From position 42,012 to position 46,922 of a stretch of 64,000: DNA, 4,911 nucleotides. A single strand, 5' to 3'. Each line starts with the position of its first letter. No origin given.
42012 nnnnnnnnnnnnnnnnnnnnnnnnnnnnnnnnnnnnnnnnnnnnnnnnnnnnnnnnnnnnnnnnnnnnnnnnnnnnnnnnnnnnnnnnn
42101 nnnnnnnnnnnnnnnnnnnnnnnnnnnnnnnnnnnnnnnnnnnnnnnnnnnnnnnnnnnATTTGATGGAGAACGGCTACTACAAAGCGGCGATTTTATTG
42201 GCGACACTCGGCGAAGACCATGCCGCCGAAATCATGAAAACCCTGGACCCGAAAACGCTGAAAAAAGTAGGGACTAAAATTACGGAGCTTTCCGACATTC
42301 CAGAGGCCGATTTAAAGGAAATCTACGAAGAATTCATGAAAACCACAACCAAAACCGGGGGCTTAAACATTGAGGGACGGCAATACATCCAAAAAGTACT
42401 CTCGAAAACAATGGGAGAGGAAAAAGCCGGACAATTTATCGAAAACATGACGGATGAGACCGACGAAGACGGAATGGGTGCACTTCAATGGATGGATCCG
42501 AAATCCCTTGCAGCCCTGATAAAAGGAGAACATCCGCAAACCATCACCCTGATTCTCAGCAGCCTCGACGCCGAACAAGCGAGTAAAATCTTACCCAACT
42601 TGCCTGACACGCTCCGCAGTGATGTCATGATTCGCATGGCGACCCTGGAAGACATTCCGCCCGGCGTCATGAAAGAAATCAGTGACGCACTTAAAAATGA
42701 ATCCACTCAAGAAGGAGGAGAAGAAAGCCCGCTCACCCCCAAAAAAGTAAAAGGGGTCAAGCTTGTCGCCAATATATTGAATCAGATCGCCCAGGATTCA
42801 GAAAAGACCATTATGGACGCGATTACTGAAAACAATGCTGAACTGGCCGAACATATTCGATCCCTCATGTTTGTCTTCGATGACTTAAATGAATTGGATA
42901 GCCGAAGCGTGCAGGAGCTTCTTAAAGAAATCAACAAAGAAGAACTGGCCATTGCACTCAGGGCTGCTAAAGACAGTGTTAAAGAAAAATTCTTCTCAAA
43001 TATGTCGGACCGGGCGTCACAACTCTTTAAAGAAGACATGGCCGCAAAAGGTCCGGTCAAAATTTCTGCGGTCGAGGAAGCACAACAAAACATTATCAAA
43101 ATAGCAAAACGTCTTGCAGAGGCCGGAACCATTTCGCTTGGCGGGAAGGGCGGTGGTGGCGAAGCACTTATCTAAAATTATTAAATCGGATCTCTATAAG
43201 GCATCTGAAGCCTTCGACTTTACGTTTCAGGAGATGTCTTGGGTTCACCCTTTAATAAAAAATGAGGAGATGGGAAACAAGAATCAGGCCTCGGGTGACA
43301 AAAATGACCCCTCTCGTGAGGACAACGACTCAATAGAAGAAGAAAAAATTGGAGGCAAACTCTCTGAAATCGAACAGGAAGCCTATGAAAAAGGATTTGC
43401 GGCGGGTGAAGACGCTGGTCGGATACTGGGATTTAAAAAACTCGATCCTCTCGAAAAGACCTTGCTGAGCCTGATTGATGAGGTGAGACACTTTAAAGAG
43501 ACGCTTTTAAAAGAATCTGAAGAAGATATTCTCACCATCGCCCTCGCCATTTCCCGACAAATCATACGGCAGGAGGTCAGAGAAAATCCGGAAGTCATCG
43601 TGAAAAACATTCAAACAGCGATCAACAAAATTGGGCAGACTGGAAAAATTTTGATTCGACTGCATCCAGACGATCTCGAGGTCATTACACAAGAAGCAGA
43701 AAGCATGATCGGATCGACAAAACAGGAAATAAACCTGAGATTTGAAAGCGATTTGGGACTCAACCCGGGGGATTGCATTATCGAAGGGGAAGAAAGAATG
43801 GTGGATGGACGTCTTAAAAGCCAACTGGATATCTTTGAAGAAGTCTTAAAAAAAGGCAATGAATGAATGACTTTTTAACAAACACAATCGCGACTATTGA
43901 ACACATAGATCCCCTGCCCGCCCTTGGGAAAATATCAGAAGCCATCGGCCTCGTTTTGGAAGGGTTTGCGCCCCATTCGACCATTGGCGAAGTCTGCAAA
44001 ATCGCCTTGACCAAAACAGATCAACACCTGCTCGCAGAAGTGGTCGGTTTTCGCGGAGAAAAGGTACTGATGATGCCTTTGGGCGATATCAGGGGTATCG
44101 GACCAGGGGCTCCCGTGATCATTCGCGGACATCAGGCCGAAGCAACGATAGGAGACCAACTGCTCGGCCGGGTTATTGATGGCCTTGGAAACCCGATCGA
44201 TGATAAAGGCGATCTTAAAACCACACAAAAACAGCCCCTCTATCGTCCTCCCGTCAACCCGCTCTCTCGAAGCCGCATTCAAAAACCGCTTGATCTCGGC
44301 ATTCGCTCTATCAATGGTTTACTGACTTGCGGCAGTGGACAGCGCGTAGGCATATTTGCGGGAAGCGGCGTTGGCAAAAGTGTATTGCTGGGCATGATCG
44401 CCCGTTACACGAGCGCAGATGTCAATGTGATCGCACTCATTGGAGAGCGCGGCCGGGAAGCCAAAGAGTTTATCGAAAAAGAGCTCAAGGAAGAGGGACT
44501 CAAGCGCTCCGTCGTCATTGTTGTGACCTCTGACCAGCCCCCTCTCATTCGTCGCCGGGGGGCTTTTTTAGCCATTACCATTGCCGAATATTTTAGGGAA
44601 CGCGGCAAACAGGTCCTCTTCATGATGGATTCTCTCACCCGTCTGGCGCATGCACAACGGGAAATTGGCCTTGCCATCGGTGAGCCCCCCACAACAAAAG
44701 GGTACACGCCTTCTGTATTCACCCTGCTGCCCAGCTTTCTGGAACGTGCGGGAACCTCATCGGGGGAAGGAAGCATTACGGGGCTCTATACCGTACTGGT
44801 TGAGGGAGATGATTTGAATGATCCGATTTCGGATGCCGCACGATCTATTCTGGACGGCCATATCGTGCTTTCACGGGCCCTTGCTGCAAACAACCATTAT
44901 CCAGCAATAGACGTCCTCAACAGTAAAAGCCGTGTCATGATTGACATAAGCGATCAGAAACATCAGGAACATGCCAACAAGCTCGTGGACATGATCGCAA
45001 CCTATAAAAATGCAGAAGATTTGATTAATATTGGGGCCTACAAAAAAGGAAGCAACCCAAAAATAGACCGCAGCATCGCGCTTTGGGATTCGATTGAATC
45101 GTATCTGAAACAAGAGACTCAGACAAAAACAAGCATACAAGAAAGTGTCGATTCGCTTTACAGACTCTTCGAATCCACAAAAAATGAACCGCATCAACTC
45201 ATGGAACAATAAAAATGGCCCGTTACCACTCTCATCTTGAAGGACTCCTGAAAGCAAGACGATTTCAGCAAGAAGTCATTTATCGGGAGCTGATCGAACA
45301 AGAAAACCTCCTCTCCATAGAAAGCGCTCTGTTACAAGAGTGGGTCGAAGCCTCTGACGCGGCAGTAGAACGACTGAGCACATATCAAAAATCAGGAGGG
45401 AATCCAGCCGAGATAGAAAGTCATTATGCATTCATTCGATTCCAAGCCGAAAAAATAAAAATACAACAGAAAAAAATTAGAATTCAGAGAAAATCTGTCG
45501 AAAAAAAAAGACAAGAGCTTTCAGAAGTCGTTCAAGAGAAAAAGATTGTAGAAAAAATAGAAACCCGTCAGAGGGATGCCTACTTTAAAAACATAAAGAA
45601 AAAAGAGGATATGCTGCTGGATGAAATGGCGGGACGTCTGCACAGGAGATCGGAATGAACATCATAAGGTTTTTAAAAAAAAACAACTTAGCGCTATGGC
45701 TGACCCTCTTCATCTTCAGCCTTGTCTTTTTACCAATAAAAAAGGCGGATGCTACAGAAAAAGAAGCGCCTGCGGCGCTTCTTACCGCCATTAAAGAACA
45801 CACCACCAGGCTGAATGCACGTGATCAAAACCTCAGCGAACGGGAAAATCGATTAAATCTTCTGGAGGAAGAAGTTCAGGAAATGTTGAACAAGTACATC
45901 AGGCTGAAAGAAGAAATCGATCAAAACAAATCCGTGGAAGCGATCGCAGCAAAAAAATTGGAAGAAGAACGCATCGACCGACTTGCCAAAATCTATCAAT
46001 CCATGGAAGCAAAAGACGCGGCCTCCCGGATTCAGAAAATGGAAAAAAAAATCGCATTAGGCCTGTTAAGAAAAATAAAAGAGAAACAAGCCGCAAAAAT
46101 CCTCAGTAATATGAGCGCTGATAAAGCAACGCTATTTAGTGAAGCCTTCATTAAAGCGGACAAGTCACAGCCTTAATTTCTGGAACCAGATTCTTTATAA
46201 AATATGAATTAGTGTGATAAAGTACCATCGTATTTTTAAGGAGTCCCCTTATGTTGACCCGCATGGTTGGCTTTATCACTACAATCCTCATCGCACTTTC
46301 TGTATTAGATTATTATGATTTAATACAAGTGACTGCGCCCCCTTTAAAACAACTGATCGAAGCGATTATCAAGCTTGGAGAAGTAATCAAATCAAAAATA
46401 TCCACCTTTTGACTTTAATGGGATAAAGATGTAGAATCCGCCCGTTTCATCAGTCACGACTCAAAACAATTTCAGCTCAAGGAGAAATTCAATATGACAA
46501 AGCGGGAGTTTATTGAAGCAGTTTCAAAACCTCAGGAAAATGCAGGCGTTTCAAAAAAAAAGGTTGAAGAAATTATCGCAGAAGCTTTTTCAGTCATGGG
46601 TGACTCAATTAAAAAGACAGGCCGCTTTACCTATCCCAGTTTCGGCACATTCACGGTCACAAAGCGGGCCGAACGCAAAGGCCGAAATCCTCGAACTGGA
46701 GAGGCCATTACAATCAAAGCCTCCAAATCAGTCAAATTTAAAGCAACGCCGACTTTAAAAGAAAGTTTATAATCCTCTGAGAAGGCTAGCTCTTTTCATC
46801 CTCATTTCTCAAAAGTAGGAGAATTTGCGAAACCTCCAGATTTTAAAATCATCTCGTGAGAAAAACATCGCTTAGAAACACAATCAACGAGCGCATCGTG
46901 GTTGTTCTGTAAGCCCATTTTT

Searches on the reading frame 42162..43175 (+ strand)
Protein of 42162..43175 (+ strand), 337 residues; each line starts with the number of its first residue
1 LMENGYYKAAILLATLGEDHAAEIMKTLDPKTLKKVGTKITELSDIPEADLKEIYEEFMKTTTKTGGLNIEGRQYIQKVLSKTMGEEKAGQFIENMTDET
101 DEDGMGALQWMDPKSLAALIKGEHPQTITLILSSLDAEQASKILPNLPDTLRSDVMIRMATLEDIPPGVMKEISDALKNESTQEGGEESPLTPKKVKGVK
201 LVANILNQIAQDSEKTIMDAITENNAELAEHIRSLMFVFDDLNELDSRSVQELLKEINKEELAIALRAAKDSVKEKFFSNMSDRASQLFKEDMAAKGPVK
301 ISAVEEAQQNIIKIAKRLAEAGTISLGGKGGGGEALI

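Call 24: search_protein_families(library=pfam, proteins=[window:42162-43175:+], max_evalue=0.001)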
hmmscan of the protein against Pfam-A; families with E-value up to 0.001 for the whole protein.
window:42162-43175:+ (337 aa): 4 families
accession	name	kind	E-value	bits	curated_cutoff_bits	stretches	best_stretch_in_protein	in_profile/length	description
PF01706.21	FliG_C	-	1.5e-42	144.7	23.3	1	220-326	2-108/108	FliG C-terminal domain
PF14841.11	FliG_M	-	1.2e-31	109.2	25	2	113-184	1-72/76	FliG middle domain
PF14842.11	FliG_N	-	9.4e-31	107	25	2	5-102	4-101/104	FliG N-terminal domain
PF03448.22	MgtE_N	-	3e-08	34.5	25.9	0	106-159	32-85/102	MgtE intracellular N domain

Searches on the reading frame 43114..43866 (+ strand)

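Call 24: search_protein_families(library=pfam, proteins=[window:43114-43866:+], max_evalue=0.001)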
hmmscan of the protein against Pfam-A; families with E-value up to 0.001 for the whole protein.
window:43114-43866:+ (250 aa): 1 family
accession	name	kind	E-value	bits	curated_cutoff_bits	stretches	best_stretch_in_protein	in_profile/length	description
PF02108.21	FliH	-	5.3e-26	91.5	24.1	1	116-239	6-126/128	Flagellar assembly protein FliH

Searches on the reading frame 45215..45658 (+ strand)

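Call 27: search_protein_families(library=pfam, proteins=[window:45215-45658:+], max_evalue=0.001)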
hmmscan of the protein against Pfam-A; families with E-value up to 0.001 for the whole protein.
window:45215-45658:+ (147 aa): 1 family
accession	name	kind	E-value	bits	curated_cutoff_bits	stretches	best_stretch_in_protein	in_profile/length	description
PF02050.21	FliJ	-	1.2e-11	45.4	28.4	1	23-142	4-122/123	Flagellar FliJ protein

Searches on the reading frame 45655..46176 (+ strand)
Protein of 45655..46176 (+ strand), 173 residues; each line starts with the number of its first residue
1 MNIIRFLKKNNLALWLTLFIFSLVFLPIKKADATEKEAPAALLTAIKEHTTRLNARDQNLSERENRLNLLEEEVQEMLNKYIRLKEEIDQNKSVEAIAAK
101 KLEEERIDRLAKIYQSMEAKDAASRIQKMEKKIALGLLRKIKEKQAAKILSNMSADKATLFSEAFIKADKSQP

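Call 27: search_protein_families(library=pfam, proteins=[window:45655-46176:+], max_evalue=0.001)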
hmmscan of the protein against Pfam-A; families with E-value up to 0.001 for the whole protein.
window:45655-46176:+ (173 aa): 1 family
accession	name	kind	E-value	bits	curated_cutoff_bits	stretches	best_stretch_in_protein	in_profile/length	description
PF03448.22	MgtE_N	-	2e-05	25.5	25.9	1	98-162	30-94/102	MgtE intracellular N domain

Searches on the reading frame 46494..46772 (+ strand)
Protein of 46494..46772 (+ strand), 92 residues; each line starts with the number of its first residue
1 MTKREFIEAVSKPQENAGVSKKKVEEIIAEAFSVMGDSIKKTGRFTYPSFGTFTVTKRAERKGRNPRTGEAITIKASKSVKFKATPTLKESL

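Call 27: search_protein_families(library=pfam, proteins=[window:46494-46772:+], max_evalue=0.001)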
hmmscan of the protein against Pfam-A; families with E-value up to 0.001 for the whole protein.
window:46494-46772:+ (92 aa): 2 families
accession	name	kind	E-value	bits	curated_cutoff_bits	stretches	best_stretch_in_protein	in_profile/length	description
PF00216.26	Bac_DNA_binding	-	3.8e-28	98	22.4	1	1-91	1-88/90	Bacterial DNA-binding protein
PF18291.6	HU-HIG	-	0.00068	20.1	26.2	1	4-91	35-117/125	HU domain fused to wHTH, Ig, or Glycine-rich motif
